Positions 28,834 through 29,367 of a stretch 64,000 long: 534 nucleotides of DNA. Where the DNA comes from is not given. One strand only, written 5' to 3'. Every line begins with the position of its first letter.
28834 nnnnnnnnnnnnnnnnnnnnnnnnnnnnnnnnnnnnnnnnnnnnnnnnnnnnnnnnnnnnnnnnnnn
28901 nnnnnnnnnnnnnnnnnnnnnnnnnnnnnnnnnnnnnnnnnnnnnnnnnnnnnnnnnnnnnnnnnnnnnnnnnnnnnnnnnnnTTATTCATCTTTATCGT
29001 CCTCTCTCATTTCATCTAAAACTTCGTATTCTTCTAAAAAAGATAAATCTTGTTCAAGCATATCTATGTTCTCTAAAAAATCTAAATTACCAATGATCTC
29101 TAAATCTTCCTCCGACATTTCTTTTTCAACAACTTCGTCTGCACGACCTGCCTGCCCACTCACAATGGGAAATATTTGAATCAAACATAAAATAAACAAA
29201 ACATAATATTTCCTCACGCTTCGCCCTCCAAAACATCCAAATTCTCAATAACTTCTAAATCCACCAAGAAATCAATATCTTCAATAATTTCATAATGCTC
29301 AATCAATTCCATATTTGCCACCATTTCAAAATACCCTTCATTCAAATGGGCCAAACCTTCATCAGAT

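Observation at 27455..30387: Five-gene ECF sigma operon: sigma, zf-HC2 anti-sigma, secreted acidic mimic of the anti-sigma tail, very basic DUF3106-like protein, and 22-aa tandem-repeat protein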

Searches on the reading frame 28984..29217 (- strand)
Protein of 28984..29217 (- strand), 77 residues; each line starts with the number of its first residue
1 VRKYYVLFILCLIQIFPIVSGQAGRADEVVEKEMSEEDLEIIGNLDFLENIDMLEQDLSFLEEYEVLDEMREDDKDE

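Call 3: search_protein_families(library=pfam, proteins=[window:28984-29217:-], max_evalue=0.1)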
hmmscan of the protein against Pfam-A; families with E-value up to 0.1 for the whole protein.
window:28984-29217:- (77 aa): 0 families

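Call 13: search_protein_families(library=ncbifam, proteins=[window:28984-29217:-], max_evalue=0.01)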
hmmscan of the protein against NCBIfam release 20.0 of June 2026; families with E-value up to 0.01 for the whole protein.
window:28984-29217:- (77 aa): 0 families

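Call 32: find_homologous_proteins(query=window:28987-29217:-, max_evalue=0.01)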
Query seq(77 aa) (77 aa): 1 proteins with E <= 0.01 among 1 candidates.
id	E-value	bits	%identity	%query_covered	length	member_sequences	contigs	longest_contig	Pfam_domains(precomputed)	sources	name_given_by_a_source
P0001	2.7e-40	153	100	100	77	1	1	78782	-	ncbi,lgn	-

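Call 34: find_encoding_contigs(protein=P0001, flank=4000, max_places=4)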
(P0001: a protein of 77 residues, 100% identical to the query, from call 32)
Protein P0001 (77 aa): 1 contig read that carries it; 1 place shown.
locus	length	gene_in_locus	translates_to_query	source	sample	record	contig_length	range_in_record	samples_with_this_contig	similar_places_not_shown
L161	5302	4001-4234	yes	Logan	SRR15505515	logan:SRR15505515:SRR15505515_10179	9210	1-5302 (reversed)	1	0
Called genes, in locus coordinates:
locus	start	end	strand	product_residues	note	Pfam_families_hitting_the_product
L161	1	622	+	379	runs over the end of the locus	PF01053:Cys_Met_Meta_PP, PF00155:Aminotran_1_2 (weak), PF00266:Aminotran_5 (weak)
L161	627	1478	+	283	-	PF01842:ACT, PF00551:Formyl_trans_N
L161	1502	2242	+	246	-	PF01171:ATP_bind_3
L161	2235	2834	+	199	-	PF06041:DUF924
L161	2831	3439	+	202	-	PF07638:Sigma70_ECF (faint), PF04542:Sigma70_r2, PF08281:Sigma70_r4_2, PF04545:Sigma70_r4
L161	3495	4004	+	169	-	PF13490:zf-HC2 (weak)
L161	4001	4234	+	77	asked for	-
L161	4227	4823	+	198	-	-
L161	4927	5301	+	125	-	?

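Call 56: search_protein_representatives(protein=window:28984-29217:-)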
Query: 77 residues. Proteins with E-value up to 0.001 (for the whole library): 50; up to 1e-10: 1; up to 1e-30: 1. The best 50 are listed.
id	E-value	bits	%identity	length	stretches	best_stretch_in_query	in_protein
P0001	8.5e-41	152.9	100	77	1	1-77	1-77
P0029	1.5e-08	50.8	45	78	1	9-77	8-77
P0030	4.5e-08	49.3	44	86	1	2-76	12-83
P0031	1.8e-07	47.4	45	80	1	8-72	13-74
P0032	2.2e-07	47.1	46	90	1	27-76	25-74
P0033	3.9e-07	46.3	43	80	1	7-76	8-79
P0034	6.7e-07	45.6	43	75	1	8-71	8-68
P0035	1.6e-06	44.4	49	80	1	8-69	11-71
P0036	2.0e-06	44.1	43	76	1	2-71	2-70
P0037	2.7e-06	43.7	41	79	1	2-71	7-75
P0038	2.7e-06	43.6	45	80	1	6-71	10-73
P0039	3.1e-06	43.5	35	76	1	1-76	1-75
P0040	4.2e-06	43.0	38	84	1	3-74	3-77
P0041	4.3e-06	43.0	46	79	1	7-70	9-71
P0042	5.9e-06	42.6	37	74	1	10-71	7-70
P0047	1.9e-05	41.0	44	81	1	11-76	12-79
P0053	5.0e-05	39.7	45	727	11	42-65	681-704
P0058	8.2e-05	39.0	39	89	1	2-72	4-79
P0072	6.0e-04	36.2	36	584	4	35-67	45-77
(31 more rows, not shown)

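Call 58: find_encoding_contigs(protein=P0029, flank=4000, max_places=4)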
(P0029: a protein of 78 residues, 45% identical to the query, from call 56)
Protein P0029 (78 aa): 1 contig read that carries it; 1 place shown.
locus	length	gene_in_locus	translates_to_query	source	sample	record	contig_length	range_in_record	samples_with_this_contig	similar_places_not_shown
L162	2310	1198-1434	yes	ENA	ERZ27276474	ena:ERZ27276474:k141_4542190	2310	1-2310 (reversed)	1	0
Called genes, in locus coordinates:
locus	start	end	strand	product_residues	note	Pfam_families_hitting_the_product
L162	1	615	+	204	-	?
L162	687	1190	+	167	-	PF13490:zf-HC2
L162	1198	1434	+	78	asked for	-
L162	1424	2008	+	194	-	-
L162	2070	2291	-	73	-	-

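Call 59: find_encoding_contigs(protein=P0030, flank=5000, max_places=3)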
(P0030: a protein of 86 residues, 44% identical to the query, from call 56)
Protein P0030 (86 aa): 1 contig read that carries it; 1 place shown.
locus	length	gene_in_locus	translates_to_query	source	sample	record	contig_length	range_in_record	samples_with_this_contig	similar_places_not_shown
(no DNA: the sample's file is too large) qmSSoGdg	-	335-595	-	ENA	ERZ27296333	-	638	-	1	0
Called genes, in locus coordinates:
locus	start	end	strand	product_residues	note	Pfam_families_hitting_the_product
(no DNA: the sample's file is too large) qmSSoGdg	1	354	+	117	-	?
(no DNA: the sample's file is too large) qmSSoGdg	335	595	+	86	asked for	-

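Call 60: find_encoding_contigs(protein=P0036, flank=5000, max_places=3)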
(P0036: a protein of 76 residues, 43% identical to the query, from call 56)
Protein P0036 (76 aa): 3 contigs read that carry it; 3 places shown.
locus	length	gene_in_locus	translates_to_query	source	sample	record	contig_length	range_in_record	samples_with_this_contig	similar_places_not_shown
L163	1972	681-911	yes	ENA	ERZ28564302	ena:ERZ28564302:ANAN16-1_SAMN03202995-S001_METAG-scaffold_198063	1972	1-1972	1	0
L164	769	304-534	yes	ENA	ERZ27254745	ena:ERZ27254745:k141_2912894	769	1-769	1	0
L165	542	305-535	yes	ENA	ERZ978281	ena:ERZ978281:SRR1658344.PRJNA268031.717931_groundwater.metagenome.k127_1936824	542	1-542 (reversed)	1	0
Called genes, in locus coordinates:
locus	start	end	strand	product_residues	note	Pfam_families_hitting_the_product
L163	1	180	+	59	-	?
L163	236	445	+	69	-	-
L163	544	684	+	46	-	-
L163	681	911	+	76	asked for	-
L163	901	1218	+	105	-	-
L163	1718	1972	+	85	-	?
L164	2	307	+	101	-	?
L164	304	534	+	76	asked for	-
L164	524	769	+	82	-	?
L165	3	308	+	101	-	?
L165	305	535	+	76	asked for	-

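Call 61: find_encoding_contigs(protein=P0031, flank=5000, max_places=3)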
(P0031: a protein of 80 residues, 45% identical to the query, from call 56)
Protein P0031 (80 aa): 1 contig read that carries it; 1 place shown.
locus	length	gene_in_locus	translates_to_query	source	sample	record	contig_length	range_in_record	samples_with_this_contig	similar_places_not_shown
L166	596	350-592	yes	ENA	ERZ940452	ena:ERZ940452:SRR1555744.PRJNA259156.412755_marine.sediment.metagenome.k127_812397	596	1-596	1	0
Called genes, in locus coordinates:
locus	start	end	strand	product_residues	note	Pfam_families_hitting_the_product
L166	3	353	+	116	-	?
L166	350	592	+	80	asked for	-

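Call 64: find_encoding_contigs(protein=P0033, flank=6000, max_places=3)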
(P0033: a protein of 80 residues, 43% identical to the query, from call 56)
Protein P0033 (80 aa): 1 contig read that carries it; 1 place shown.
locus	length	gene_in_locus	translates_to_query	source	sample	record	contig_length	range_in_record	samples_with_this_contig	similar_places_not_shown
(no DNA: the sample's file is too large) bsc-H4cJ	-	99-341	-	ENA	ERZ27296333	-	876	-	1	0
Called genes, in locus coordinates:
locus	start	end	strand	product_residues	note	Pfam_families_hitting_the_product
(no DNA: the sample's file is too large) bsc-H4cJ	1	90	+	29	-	?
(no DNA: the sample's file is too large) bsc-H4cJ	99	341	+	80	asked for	-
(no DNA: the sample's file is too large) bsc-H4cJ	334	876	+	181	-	?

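Call 65: find_encoding_contigs(protein=P0047, flank=6000, max_places=3)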
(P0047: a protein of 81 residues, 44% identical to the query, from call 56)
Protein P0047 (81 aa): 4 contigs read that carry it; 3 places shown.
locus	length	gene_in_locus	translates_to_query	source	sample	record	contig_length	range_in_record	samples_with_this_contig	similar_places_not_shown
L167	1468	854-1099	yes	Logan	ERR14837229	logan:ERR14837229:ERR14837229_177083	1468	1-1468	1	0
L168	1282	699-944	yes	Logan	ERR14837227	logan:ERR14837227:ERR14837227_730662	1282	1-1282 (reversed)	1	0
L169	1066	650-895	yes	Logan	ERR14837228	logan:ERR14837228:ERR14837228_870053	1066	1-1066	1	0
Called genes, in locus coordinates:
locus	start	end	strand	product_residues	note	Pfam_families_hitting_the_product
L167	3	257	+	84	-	?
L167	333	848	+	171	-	-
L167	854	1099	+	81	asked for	-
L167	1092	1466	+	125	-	?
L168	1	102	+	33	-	?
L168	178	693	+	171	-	-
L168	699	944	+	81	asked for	-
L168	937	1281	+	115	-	?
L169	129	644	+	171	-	-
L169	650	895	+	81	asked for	-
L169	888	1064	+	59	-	?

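Call 66: find_encoding_contigs(protein=P0040, flank=6000, max_places=3)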
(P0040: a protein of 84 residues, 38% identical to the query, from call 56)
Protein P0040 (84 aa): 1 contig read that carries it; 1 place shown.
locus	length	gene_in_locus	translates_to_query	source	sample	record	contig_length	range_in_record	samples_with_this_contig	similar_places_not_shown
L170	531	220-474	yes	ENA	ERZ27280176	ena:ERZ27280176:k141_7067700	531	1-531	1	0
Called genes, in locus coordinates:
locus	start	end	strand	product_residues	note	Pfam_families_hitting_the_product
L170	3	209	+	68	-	?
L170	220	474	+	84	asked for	-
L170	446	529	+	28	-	?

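Call 70: find_encoding_contigs(protein=P0039, flank=6000, max_places=3)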
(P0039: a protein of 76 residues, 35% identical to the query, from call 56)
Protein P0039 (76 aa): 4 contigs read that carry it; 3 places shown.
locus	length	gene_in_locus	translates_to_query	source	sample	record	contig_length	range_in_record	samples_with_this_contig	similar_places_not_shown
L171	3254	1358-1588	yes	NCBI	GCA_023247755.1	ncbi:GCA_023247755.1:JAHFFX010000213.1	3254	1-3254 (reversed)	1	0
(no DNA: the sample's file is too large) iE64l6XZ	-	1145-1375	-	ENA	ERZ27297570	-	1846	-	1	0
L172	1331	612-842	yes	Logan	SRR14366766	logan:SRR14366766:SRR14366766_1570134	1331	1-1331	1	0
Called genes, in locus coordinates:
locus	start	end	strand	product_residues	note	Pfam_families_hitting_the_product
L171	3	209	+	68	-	?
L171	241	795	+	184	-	PF07638:Sigma70_ECF (weak), PF04542:Sigma70_r2, PF08281:Sigma70_r4_2, PF04545:Sigma70_r4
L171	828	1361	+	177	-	PF13490:zf-HC2 (weak)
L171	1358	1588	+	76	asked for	-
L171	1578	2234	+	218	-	-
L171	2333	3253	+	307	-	?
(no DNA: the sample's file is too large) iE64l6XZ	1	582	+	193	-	?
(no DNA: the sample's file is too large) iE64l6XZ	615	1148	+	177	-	PF13490:zf-HC2 (weak)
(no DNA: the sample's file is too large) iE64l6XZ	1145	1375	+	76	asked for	-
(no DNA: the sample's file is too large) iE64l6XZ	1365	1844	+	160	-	?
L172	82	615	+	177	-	PF13490:zf-HC2 (weak)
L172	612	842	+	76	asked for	-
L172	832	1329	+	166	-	?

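Call 71: find_encoding_contigs(protein=P0058, flank=6000, max_places=3)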
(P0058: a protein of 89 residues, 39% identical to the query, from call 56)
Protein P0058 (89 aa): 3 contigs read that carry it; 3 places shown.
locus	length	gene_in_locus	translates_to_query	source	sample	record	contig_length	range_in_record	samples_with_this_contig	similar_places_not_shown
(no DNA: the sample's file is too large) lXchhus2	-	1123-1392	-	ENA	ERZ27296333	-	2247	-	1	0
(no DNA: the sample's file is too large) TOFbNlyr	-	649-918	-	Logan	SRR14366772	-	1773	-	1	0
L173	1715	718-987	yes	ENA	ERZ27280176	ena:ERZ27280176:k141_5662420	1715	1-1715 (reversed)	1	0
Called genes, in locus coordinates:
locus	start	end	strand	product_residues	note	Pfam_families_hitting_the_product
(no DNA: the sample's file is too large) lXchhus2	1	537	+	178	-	?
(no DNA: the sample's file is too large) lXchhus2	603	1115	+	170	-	PF13490:zf-HC2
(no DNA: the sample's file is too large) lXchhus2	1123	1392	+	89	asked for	-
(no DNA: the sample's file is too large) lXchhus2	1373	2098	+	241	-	-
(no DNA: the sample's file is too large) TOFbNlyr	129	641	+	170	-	PF13490:zf-HC2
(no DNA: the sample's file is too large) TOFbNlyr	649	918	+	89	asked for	-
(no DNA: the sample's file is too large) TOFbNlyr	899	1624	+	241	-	-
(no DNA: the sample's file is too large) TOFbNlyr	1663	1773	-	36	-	?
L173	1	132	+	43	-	?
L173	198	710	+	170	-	PF13490:zf-HC2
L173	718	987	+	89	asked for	-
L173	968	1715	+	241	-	?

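Call 83: search_protein_families(library=pfam, proteins=[L171:2333-3253:+, L171:1578-2234:+, L162:1424-2008:+, L171:1358-1588:+, L163:1718-1972:+, P0053, P0072], max_evalue=0.1)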
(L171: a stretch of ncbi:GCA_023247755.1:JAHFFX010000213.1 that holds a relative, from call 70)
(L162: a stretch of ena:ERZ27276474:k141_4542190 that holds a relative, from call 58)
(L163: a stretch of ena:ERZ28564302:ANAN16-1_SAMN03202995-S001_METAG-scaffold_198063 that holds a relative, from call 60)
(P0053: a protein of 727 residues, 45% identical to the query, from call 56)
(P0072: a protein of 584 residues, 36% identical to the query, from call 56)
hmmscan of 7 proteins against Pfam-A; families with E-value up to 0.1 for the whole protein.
L171:2333-3253:+ (307 aa): 4 families
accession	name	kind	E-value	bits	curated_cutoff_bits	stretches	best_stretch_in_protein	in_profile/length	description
PF16525.10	MHB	-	0.00025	21.6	27.4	0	212-257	18-58/77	Haemophore, haem-binding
PF07533.21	BRK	-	0.0003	20.8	23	0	180-189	30-39/44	BRK domain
PF00036.39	EF-hand_1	-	0.033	14.2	25.4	0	124-139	8-23/29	EF hand domain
PF13202.12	EF-hand_5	-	0.047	13.6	25.9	0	124-137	7-20/25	EF hand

L171:1578-2234:+ (218 aa): 15 families
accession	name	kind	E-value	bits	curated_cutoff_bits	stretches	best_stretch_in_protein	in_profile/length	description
PF11304.13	DUF3106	-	5.3e-29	101.2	24.3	2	59-128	33-102/104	Protein of unknown function (DUF3106)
PF14842.11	FliG_N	-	1.7e-08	35.5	25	1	153-193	24-64/104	FliG N-terminal domain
PF05099.18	TerB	-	4e-07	30.8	24.4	1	65-129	17-78/118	Tellurite resistance protein TerB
PF05823.17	Gp-FAR-1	-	1.2e-05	26.2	29.2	0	70-119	85-135/149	Nematode fatty acid retinoid binding protein (Gp-FAR-1)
PF03810.25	IBN_N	-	0.0014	19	21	0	133-149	45-66/73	Importin-beta N-terminal domain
PF00213.23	OSCP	-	0.0062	17.1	22.3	0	61-111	90-141/172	ATP synthase delta (OSCP) subunit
PF14841.11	FliG_M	-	0.0064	17.1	25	0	153-189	32-68/76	FliG middle domain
PF17932.6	TetR_C_24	-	0.0097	16.6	26.4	0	71-103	23-55/114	Tetracyclin repressor-like, C-terminal domain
PF11460.13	DUF3007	-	0.014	16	25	0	12-77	39-94/96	Protein of unknown function (DUF3007)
PF01297.22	ZnuA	-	0.018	15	29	0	81-129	119-164/263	Zinc-uptake complex component A periplasmic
PF17944.6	Arg_decarbox_C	-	0.027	15.4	23.3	0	103-133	16-42/51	Arginine decarboxylase C-terminal helical extension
PF22564.2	HAAS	-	0.036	14.9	27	0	115-133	8-26/55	HAAS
PF08938.16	HBS1_N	-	0.038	14.8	26.4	0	154-173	16-35/78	HBS1 N-terminus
PF02912.23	Phe_tRNA-synt_N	-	0.041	14.3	22.3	0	146-189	20-63/69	Aminoacyl tRNA synthetase class II, N-terminal domain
PF00505.25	HMG_box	-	0.084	13.8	25.4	0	169-194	37-62/69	HMG (high mobility group) box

L162:1424-2008:+ (194 aa): 4 families
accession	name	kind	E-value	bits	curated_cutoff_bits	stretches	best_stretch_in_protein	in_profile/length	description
PF11304.13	DUF3106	-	1.7e-30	106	24.3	2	36-116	23-103/104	Protein of unknown function (DUF3106)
PF19522.4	DUF6052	-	0.005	17.6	25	0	123-143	5-25/61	Family of unknown function (DUF6052)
PF13801.11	Metal_resist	-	0.074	13.7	29.2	0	87-120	40-74/125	Heavy-metal resistance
PF14842.11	FliG_N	-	0.099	13.7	25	0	85-119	23-57/104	FliG N-terminal domain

L171:1358-1588:+ (76 aa): 0 families

L163:1718-1972:+ (85 aa): 1 family
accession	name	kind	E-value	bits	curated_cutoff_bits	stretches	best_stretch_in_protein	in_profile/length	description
PF20130.4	DUF6520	-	0.066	14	25.4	0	1-73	1-56/83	Family of unknown function (DUF6520)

P0053 (727 aa): 4 families
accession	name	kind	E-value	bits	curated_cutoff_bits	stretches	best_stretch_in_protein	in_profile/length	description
PF00211.25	Guanylate_cyc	-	1.6e-22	80.4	21.9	0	174-212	10-45/183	Adenylate and Guanylate cyclase catalytic domain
PF23692.1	YmjE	-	2.3e-10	40.7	27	0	422-447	11-36/54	YmjE-like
PF01815.21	Rop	-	1.2e-05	25.6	25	0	85-104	20-39/57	Rop protein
PF19254.5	DUF5901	-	0.044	13.1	26.4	0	57-115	98-156/533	Family of unknown function (DUF5901)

P0072 (584 aa): 4 families
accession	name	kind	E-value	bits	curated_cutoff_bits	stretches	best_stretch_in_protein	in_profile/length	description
PF16205.10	Ribosomal_S17_N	-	8.3e-11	42.6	27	0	16-32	44-60/69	Ribosomal_S17 N-terminal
PF19159.5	DUF5841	-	0.031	15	25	0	109-117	24-32/48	Family of unknown function (DUF5841)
PF08786.17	DcrB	-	0.035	14.7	27.2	0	91-135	2-46/127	DcrB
PF19869.4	DUF6342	-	0.089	13.5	25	0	119-162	47-90/99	Family of unknown function (DUF6342)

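Call 97: predict_structure(alignment_id=A5)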
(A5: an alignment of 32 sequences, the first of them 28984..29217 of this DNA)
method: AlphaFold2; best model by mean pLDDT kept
length: 77 residues; sequences in the alignment: 32
mean_pLDDT: 72.6   pTM: 0.37
mean pLDDT of the five models: 72.6, 71.7, 67.6, 66.4, 64.9
residues with pLDDT >= 90: 4; 70-90: 47; 50-70: 17; < 50: 9
segments of 3 or more residues with pLDDT < 50: 23-29
pLDDT, mean of each block of 10 residues (from residue 1): 71 65 46 74 88 85 80 70
secondary structure, 60 per line:
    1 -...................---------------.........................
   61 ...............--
elements in order: H2-20 H36-75

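Call 99: search_solved_structures(query=A5, max_evalue=1)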
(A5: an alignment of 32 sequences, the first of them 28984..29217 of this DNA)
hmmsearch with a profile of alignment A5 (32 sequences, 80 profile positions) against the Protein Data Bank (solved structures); distinct sequences matched with E-value up to 1: 0.

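Call 100: search_protein_families(library=pfam, alignment_id=A5, max_evalue=0.01)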
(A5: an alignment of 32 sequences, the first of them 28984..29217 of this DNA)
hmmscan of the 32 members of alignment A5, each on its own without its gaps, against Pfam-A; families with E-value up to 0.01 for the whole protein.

A. member 1, window:28984-29217:- (77 aa): 0 families

B. families by the number of members that match (of 32 scanned): 4 families
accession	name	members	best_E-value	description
PF20854.2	LED_rpt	4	0.00076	LED repeat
PF20380.3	DUF6675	1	0.00091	Family of unknown function (DUF6675)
PF13190.11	PDGLE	1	0.0027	PDGLE domain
PF23096.1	HEAT_PSME4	1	0.0031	Proteasome activator complex subunit 4-like, HEAT repeat-like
